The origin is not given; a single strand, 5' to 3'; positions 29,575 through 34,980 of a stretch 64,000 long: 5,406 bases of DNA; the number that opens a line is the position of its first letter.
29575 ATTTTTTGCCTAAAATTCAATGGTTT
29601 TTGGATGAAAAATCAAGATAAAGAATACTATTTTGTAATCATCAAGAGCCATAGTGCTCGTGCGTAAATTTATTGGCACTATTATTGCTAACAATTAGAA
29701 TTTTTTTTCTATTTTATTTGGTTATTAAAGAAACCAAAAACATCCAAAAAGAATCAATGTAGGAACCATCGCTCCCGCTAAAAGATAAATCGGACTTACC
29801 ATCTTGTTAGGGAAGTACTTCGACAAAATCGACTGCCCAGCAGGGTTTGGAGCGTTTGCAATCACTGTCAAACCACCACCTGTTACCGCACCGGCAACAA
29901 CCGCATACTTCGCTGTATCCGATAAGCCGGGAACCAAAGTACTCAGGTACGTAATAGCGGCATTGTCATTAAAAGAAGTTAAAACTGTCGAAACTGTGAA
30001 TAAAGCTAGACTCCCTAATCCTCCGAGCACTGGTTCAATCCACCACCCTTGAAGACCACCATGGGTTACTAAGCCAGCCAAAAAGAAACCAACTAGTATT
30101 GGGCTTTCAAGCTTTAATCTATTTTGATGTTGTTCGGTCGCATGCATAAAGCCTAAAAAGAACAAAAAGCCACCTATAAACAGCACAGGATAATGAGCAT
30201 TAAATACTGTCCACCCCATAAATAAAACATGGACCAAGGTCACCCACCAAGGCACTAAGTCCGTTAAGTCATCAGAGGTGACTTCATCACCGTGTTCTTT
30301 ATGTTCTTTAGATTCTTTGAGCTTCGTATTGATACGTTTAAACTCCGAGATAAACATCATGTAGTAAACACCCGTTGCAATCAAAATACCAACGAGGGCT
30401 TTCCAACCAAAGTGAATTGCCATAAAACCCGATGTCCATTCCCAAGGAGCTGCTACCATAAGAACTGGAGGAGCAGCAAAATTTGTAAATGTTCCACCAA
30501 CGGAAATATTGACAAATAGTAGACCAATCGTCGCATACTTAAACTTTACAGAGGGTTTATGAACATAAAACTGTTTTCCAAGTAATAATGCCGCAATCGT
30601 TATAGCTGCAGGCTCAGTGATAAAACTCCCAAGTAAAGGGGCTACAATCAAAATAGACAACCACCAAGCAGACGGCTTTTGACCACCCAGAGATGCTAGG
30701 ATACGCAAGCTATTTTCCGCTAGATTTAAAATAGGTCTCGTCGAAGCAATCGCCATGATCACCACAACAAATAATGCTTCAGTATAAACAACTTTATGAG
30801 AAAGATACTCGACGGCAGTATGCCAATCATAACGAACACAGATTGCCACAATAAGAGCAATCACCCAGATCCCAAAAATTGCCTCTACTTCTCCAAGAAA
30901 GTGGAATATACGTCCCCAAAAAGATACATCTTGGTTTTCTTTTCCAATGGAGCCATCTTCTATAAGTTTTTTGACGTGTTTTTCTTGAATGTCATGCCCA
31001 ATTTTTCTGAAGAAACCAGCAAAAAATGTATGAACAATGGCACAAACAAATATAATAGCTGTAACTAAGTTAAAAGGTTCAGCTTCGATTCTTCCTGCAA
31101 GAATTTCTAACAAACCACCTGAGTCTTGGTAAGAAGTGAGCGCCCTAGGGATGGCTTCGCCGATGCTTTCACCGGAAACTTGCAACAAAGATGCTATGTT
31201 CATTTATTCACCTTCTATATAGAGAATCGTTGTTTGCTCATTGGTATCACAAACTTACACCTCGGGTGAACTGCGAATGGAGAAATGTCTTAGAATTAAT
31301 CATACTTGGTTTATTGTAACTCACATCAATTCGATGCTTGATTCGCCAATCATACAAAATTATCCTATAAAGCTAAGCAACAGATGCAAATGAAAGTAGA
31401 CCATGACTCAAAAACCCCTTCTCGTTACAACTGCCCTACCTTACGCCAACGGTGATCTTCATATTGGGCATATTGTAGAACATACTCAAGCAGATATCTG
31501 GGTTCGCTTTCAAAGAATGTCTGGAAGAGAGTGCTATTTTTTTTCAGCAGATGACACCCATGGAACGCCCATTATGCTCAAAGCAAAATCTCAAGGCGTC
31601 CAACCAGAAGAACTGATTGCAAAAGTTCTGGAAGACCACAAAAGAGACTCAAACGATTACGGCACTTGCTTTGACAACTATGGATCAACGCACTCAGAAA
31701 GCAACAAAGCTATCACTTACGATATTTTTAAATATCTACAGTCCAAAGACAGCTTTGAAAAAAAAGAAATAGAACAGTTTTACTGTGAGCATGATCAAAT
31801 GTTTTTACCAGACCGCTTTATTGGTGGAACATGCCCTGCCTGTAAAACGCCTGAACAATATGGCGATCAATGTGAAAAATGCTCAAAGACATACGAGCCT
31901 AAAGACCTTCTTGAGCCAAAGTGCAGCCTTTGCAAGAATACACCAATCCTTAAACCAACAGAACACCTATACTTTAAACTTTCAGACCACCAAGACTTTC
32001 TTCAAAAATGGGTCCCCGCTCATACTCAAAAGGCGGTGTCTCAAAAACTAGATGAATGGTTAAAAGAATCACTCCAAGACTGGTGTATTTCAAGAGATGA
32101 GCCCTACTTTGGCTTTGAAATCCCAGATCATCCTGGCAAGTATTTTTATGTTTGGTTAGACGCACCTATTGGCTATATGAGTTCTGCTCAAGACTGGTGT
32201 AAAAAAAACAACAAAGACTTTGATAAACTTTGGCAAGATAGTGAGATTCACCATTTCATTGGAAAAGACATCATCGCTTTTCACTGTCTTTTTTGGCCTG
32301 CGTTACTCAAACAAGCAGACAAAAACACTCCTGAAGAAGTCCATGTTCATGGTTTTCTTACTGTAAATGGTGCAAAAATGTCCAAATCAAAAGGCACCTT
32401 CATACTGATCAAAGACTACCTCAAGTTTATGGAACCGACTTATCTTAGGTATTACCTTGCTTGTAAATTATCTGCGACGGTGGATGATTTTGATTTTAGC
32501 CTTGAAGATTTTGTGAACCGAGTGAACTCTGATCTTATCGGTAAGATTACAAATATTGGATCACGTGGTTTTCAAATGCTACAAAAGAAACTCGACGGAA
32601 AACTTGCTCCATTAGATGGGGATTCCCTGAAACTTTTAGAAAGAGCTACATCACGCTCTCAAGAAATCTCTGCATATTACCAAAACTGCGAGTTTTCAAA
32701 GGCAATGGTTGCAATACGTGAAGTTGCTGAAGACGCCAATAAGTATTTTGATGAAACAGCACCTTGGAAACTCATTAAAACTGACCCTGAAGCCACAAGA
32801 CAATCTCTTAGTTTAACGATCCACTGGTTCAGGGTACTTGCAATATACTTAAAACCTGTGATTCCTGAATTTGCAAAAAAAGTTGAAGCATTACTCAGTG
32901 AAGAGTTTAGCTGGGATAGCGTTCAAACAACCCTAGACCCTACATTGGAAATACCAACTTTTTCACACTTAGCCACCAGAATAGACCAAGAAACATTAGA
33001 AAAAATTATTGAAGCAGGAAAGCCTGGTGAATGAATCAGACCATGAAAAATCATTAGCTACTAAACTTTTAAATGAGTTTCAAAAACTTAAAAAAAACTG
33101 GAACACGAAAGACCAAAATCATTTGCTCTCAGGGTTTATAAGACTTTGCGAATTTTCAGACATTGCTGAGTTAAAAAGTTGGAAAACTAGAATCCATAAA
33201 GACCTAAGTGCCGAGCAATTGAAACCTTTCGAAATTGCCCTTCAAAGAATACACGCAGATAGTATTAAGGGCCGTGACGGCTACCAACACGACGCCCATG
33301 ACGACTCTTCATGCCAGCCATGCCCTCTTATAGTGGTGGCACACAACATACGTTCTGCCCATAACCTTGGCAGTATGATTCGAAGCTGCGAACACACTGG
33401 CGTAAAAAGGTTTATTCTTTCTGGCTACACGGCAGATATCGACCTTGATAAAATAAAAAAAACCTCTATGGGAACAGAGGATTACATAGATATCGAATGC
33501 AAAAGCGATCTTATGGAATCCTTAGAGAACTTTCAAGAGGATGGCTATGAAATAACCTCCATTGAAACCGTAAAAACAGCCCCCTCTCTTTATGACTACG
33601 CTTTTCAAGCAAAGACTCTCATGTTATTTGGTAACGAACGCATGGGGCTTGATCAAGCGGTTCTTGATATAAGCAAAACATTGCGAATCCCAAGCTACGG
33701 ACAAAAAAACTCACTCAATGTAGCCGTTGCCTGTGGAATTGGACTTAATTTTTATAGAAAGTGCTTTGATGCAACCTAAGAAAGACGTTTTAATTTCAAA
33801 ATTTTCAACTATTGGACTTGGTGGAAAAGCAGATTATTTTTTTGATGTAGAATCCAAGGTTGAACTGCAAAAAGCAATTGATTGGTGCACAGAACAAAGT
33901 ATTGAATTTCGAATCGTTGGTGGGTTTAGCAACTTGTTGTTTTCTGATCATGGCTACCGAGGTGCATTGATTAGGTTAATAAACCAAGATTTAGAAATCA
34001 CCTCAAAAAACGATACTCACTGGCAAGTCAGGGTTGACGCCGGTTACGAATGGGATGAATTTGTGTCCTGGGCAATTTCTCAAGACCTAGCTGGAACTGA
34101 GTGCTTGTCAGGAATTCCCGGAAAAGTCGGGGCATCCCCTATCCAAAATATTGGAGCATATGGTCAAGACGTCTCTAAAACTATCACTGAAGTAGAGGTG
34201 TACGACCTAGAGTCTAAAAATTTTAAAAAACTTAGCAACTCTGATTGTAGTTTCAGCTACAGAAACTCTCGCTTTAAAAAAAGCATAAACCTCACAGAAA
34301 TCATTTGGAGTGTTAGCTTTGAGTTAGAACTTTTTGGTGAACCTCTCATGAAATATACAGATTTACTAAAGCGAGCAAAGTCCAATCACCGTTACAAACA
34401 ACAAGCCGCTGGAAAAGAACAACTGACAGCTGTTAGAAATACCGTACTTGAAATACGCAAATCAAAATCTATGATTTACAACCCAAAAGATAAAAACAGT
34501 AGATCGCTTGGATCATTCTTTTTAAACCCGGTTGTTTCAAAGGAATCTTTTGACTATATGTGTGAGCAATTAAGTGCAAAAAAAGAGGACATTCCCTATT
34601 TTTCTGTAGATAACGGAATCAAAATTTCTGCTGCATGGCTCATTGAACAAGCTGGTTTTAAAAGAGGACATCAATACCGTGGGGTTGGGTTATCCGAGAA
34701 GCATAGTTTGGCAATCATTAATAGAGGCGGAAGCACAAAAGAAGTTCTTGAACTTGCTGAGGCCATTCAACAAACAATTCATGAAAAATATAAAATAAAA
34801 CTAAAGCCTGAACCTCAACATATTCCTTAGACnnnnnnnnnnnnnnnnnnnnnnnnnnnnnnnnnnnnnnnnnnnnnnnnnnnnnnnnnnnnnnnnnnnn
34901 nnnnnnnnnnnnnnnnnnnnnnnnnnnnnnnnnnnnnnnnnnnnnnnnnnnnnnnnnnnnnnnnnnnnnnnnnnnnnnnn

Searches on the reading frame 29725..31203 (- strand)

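Call 73: search_protein_families(library=pfam, proteins=[window:29725-31203:-], max_evalue=0.0001)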
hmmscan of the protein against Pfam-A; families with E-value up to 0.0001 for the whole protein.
window:29725-31203:- (492 aa): 1 family
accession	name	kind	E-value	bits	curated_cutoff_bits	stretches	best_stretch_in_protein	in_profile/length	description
PF07399.17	Na_H_antiport_3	-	1.9e-172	574.4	25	1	44-492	2-419/419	Putative Na+/H+ antiporter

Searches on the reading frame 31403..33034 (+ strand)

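Call 73: search_protein_families(library=pfam, proteins=[window:31403-33034:+], max_evalue=0.0001)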
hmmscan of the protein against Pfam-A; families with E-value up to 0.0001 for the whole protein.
window:31403-33034:+ (543 aa): 5 families
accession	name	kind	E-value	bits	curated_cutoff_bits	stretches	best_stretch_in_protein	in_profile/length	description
PF09334.17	tRNA-synt_1g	-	3.2e-151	504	20.1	1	7-388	2-389/391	tRNA synthetases class I (M)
PF00133.28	tRNA-synt_1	-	8.4e-19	68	22.7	1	7-64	26-83/414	tRNA synthetases class I (I, L, M and V)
PF19303.5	Anticodon_3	-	2.3e-13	50.7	23.5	1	410-506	13-110/152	Anticodon binding domain of methionyl tRNA ligase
PF01406.26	tRNA-synt_1e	-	1.2e-08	35.2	27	1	314-355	241-283/301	tRNA synthetases class I (C) catalytic domain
PF01921.24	tRNA-synt_1f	-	9e-07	28.6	27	1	307-365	264-322/360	tRNA synthetases class I (K)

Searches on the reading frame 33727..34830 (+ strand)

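Call 109: search_protein_families(library=pfam, proteins=[window:33727-34830:+], max_evalue=0.00001)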
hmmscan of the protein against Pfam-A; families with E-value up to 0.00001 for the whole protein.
window:33727-34830:+ (367 aa): 2 families
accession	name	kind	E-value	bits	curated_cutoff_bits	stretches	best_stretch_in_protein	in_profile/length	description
PF02873.21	MurB_C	-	2.3e-23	82.7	27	1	236-366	2-99/99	UDP-N-acetylenolpyruvoylglucosamine reductase, C-terminal domain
PF01565.28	FAD_binding_4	-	8.9e-18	64.8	26.4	1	36-160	2-130/139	FAD binding domain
